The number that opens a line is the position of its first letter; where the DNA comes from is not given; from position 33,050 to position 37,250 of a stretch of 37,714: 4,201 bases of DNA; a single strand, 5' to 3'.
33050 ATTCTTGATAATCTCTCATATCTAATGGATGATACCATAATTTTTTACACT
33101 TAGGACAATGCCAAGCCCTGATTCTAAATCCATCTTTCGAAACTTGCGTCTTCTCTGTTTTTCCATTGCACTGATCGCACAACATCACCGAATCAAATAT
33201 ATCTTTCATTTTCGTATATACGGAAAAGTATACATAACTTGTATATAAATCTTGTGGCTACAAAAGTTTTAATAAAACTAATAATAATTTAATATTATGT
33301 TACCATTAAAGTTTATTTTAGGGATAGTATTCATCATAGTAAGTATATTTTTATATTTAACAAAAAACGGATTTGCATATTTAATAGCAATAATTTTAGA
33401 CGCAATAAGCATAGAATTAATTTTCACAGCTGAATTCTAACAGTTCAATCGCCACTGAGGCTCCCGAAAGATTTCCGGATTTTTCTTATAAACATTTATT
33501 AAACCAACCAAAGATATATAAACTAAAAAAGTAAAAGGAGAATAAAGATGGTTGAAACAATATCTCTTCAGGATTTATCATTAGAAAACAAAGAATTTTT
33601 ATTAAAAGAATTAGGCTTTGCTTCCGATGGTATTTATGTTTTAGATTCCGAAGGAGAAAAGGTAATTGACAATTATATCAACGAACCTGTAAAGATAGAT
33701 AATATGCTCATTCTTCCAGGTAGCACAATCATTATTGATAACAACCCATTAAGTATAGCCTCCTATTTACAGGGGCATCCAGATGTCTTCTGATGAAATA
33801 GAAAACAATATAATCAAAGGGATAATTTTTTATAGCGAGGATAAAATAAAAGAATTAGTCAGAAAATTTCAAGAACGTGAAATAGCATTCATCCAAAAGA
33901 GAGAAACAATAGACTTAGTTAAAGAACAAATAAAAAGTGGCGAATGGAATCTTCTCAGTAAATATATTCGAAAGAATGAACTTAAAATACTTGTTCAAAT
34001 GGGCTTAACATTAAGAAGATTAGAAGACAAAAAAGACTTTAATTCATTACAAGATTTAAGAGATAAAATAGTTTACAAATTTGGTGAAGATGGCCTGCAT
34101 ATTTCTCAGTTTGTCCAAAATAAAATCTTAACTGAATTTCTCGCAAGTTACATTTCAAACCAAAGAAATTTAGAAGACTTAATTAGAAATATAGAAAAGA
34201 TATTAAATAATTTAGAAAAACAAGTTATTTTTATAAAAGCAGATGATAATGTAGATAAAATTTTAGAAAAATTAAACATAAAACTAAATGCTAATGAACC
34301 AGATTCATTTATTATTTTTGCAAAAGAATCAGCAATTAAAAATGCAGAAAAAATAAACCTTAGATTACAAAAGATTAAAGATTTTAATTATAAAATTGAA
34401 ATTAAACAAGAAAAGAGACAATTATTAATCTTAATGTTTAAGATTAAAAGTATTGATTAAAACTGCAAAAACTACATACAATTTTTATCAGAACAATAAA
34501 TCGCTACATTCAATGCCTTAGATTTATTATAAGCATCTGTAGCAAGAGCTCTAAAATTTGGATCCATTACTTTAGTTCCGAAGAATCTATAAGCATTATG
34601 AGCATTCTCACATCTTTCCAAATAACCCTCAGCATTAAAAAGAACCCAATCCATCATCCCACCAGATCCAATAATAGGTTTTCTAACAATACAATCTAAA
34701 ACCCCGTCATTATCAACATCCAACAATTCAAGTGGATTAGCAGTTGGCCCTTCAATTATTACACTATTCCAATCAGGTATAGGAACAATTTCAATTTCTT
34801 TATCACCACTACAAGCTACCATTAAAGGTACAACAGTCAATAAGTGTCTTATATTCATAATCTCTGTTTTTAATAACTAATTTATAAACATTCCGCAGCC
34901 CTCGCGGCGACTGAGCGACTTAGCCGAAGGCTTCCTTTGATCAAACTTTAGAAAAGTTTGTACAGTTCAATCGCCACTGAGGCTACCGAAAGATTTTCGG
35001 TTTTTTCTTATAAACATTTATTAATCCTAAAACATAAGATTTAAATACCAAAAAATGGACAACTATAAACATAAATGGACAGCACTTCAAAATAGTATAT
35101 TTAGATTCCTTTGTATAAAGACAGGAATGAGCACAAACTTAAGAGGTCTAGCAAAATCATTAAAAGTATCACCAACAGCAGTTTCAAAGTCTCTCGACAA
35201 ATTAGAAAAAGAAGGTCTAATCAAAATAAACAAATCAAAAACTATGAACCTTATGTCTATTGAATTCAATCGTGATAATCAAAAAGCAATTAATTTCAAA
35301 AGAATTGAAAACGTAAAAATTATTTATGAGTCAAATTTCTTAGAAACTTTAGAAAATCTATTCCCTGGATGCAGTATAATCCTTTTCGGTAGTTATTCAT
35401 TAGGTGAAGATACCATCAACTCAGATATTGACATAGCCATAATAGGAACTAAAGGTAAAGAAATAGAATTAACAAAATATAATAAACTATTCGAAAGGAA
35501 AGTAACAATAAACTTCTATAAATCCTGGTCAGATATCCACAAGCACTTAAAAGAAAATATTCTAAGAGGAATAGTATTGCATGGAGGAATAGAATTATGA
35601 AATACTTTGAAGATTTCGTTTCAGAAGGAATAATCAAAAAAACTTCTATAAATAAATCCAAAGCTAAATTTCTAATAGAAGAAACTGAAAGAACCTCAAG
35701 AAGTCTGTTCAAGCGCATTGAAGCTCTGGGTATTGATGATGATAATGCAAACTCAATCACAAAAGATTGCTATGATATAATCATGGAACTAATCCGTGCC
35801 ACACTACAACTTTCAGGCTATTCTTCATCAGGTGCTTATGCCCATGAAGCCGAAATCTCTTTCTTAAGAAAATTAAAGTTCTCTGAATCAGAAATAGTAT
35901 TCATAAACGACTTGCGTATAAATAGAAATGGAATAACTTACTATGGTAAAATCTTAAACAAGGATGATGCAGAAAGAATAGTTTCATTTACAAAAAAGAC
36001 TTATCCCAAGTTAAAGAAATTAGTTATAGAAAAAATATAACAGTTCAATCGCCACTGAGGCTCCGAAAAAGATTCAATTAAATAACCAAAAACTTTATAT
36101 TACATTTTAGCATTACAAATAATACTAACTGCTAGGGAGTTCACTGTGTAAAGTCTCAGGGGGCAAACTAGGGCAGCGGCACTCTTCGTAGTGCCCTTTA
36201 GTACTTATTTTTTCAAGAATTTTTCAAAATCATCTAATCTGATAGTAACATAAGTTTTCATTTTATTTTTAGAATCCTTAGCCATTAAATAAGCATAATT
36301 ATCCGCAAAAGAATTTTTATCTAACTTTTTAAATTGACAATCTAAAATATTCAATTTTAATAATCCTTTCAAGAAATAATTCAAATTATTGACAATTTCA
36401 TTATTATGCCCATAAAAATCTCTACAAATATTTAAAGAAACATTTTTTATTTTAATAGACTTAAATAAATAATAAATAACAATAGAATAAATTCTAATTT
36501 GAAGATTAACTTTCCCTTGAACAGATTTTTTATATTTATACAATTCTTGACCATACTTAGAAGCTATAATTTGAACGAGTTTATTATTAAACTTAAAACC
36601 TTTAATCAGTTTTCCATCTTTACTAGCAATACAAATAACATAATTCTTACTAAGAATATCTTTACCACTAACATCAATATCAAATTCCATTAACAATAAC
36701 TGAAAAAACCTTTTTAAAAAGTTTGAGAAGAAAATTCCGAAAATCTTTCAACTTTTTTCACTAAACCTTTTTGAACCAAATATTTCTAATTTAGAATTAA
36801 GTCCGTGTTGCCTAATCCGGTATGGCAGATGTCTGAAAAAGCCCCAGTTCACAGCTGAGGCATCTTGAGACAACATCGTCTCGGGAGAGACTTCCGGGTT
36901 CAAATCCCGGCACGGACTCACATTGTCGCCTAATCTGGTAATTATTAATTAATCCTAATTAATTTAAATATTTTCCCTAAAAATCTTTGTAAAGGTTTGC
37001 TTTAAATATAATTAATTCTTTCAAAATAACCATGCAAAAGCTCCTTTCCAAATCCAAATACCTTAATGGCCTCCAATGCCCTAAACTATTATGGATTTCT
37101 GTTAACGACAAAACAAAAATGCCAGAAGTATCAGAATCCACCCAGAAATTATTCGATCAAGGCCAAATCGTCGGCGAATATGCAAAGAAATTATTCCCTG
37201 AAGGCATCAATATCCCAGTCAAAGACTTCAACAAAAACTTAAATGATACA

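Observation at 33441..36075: Repeat-delimited gene cassettes next to a tRNA: three copies of a ~62-bp unit, two starting right after stop codons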

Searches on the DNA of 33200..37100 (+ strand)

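Call 7: search_rna_families(source=window, start=33200, end=37100, threshold=evalue, max_evalue=5, show_alignments=3)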
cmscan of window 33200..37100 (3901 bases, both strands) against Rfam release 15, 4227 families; matches with E-value up to 5: 4.
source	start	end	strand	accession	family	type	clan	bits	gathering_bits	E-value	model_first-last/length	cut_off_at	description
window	36801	36918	+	RF00005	tRNA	Gene; tRNA;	CL00001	39.9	29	3.7e-06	1-71/71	no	tRNA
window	36801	36874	-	RF00599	SNORA77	Gene; snRNA; snoRNA; HACA-box;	-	18.9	42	1.2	1-125/125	no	Small nucleolar RNA SNORA77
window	34990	35009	-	RF02914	DUF805b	Cis-reg;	CL00115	15.7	35.6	0.78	2-21/35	no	DUF805b RNA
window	36728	36747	+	RF02914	DUF805b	Cis-reg;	CL00115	15.1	35.6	1.2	2-21/35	no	DUF805b RNA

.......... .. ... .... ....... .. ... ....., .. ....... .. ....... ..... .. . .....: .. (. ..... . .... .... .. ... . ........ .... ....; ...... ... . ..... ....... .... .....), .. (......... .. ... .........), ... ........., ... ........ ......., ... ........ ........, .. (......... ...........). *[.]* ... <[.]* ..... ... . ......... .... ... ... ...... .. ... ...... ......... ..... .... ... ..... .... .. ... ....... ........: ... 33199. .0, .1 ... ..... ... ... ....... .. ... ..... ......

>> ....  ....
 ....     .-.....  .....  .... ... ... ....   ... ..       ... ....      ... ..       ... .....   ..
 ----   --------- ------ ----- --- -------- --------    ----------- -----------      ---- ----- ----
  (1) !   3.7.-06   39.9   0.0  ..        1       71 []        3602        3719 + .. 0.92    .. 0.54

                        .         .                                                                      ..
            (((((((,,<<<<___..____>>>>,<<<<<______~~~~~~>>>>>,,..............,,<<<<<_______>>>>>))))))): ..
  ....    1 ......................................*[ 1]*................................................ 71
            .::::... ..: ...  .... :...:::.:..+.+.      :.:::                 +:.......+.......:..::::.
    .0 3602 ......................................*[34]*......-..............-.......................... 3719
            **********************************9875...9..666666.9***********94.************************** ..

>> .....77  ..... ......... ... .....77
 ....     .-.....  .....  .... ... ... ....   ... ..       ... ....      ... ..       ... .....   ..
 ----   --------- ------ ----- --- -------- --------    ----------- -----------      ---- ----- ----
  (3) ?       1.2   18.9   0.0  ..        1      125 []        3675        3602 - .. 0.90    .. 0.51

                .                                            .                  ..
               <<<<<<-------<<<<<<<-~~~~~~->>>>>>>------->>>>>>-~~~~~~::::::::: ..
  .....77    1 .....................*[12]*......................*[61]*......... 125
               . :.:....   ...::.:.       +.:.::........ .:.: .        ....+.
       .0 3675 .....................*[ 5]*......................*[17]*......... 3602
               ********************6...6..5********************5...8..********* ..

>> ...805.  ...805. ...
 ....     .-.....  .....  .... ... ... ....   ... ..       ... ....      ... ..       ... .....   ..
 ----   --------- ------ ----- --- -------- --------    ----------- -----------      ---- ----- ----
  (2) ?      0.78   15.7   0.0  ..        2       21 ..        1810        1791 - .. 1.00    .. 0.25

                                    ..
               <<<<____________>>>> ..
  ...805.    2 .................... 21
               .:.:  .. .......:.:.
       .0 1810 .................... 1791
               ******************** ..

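Call 47: build_rna_model(alignment_id=A2, structure=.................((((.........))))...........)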
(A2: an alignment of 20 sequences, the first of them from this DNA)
Model R1 built from alignment A2 (20 sequences, 45 columns); structure: as given.
model positions 45; base pairs 4; branch points 0; effective number of sequences 20; information 0.919 bits per position. Calibrated on 0.2 Mb of random sequence (short: E-values are rough).
structure used (alignment columns):
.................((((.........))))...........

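Call 48: search_with_rna_model(model_id=R1, sources=[window, L001, L003, L004, L006, L008, L015, L016, L019, L020, L021, L022, L023, L028], max_evalue=1)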
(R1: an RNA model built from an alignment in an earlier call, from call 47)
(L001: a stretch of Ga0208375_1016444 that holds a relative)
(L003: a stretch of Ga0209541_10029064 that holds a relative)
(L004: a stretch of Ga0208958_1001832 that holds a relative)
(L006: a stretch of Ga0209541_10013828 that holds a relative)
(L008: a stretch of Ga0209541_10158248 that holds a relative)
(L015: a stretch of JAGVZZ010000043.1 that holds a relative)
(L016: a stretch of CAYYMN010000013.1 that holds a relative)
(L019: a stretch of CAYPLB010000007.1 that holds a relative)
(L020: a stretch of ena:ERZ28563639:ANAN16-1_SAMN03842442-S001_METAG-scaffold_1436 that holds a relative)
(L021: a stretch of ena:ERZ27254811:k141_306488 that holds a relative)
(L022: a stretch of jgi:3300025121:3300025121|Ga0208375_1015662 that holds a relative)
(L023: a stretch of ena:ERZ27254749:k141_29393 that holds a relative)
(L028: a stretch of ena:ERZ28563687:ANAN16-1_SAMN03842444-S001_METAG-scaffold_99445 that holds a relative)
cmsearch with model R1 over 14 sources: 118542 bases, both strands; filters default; matches with E-value up to 1: 44.
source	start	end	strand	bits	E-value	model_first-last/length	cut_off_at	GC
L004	3940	3984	+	56.9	2.3e-15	1-45/45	no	0.49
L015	776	820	+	56.9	2.3e-15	1-45/45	no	0.49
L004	755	799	+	52.9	4.5e-14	1-45/45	no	0.53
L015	1782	1826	-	51.6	1.2e-13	1-45/45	no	0.56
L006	950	994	+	51.3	1.5e-13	1-45/45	no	0.49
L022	3634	3678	+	51.2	1.6e-13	1-45/45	no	0.6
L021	157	201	+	50.4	2.8e-13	1-45/45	no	0.4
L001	3112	3156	-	50.1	3.8e-13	1-45/45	no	0.36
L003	181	225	+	49.7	5.1e-13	1-45/45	no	0.53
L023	617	661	+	48.5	1.2e-12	1-45/45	no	0.4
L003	469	513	+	47.9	1.9e-12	1-45/45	no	0.56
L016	6238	6282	+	47.9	1.9e-12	1-45/45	no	0.33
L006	8784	8828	-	47.5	2.5e-12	1-45/45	no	0.58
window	34946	34990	+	47.4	2.7e-12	1-45/45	no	0.42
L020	9332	9376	+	47.4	2.7e-12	1-45/45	no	0.42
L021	1679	1723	+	47.4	2.7e-12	1-45/45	no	0.42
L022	74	118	+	47.4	2.7e-12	1-45/45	no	0.42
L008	614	658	+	46.2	6.8e-12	1-45/45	no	0.62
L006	237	281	+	46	7.6e-12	1-45/45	no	0.38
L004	3805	3849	-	45.9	8.6e-12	1-45/45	no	0.53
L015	641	685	-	45.9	8.6e-12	1-45/45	no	0.53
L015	3735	3779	-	45.7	9.9e-12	1-45/45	no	0.6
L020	7810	7854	+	45.5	1.1e-11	1-45/45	no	0.49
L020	10429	10473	+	45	1.7e-11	1-45/45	no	0.36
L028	1249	1293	+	45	1.7e-11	1-45/45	no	0.36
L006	4590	4634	-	44.9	1.8e-11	1-45/45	no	0.58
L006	6797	6841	-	44.9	1.8e-11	1-45/45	no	0.58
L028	153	197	+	44.7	2.1e-11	1-45/45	no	0.47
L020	12894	12938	+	44.1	3.1e-11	1-45/45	no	0.53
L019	5880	5924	-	43.9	3.9e-11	1-45/45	no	0.47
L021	2775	2819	+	43.2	6.1e-11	1-45/45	no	0.36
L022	1170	1214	+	43.2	6.1e-11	1-45/45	no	0.36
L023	1713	1757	+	43.2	6.1e-11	1-45/45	no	0.36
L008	1007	1051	-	38.8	1.7e-09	1-45/45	no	0.4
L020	9277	9320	-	38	2.9e-09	1-45/45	no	0.66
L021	1624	1667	-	38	2.9e-09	1-45/45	no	0.66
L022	19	62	-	38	2.9e-09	1-45/45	no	0.66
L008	52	96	-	37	6.5e-09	1-45/45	no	0.47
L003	4064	4108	+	34.7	3.4e-08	1-45/45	no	0.38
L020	14392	14435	-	22.5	0.0003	1-45/45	no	0.61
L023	558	602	-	21.6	0.0006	1-45/45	no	0.56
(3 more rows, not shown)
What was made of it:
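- Six copies lie within 6.6 kb of the extended contig L020 (call 48).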

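Call 58: search_with_rna_model(model_id=R1, sources=[L030, L031, L032, L033, L034], max_evalue=1, show_alignments=8)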
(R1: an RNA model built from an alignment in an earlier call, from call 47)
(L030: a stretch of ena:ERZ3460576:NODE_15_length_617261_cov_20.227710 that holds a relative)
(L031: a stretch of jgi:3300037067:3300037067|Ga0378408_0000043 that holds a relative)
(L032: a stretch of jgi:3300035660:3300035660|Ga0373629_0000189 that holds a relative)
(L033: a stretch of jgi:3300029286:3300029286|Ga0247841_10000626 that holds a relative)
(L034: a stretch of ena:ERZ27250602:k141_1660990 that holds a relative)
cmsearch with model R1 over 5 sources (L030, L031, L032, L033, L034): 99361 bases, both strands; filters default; matches with E-value up to 1: 1.
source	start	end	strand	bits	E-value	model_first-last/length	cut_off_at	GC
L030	9200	9260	-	13.4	0.22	1-45/45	no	0.26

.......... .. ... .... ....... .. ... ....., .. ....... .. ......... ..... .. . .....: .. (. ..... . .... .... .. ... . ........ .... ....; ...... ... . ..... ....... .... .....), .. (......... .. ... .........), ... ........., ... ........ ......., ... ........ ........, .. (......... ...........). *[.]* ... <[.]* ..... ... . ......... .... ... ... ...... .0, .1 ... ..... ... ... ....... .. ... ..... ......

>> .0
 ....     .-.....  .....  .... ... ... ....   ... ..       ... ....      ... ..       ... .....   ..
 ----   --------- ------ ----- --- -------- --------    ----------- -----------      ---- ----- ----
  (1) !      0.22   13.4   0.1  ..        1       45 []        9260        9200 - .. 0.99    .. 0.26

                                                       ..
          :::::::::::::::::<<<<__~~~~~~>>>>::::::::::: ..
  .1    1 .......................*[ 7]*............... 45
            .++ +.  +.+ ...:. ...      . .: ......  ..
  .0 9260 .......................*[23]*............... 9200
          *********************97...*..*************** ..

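Call 92: search_with_rna_model(model_id=R1, source=window, filters=off, max_evalue=5)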
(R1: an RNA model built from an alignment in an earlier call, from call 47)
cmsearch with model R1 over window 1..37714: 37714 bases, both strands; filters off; matches with E-value up to 5: 9.
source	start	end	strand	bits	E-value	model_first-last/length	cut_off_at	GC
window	34946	34990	+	47.4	8.6e-13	1-45/45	no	0.42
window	33424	33468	+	45.5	3.5e-12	1-45/45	no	0.49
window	36024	36068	+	43.2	1.9e-11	1-45/45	no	0.36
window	34891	34934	-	38.1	9.2e-10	1-45/45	no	0.66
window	5841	5893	-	9.3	1.8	1-45/45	no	0.32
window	6110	6139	+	8.9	2.4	1-45/45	no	0.3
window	31576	31605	-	8.6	3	1-45/45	no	0.37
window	6514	6542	+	8.4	3.7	1-45/45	no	0.28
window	18043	18078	-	8.3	4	1-45/45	no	0.22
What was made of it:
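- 34891..34934 (-): Inverted, GC-rich copy G. On the minus strand it reads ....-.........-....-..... (stem 34918-34915 / 34905-34902), directly upstream of the TATA box of the lipoprotein gene. Covariance model 38 bits (calls 48, 92).
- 36024..36068 (+): Element copy C. Stem 36041-36044 / 36054-36057, loop 36045-36053, tail 36058-36062. Its second half is degenerate. Covariance model 43.2 bits (calls 48, 92).
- On Integron attC / CALIN: One of four window copies is inverted (call 92).
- On REP / RAYT: No copies occur in 33 kb of core genes (call 92), and no RAYT is in the held loci.
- Checked: There is a fourth, inverted copy at 34891-34934 (calls 48, 92).
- The next best hit scores 9 bits (call 92). 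The element is absent from about 35 core intergenic regions in the window (call 92). Copy number is low and confined to the island (call 92).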

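Call 94: search_rna_families(source=L031, start=9000, end=16000, threshold=evalue, max_evalue=0.01, show_alignments=1)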
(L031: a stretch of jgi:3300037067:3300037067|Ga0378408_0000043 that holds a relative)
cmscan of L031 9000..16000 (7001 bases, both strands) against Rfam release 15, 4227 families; matches with E-value up to 0.01: 1.
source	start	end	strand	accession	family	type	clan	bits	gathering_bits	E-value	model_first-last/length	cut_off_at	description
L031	14512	14583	-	RF00005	tRNA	Gene; tRNA;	CL00001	55.2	29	4.1e-10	1-71/71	no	tRNA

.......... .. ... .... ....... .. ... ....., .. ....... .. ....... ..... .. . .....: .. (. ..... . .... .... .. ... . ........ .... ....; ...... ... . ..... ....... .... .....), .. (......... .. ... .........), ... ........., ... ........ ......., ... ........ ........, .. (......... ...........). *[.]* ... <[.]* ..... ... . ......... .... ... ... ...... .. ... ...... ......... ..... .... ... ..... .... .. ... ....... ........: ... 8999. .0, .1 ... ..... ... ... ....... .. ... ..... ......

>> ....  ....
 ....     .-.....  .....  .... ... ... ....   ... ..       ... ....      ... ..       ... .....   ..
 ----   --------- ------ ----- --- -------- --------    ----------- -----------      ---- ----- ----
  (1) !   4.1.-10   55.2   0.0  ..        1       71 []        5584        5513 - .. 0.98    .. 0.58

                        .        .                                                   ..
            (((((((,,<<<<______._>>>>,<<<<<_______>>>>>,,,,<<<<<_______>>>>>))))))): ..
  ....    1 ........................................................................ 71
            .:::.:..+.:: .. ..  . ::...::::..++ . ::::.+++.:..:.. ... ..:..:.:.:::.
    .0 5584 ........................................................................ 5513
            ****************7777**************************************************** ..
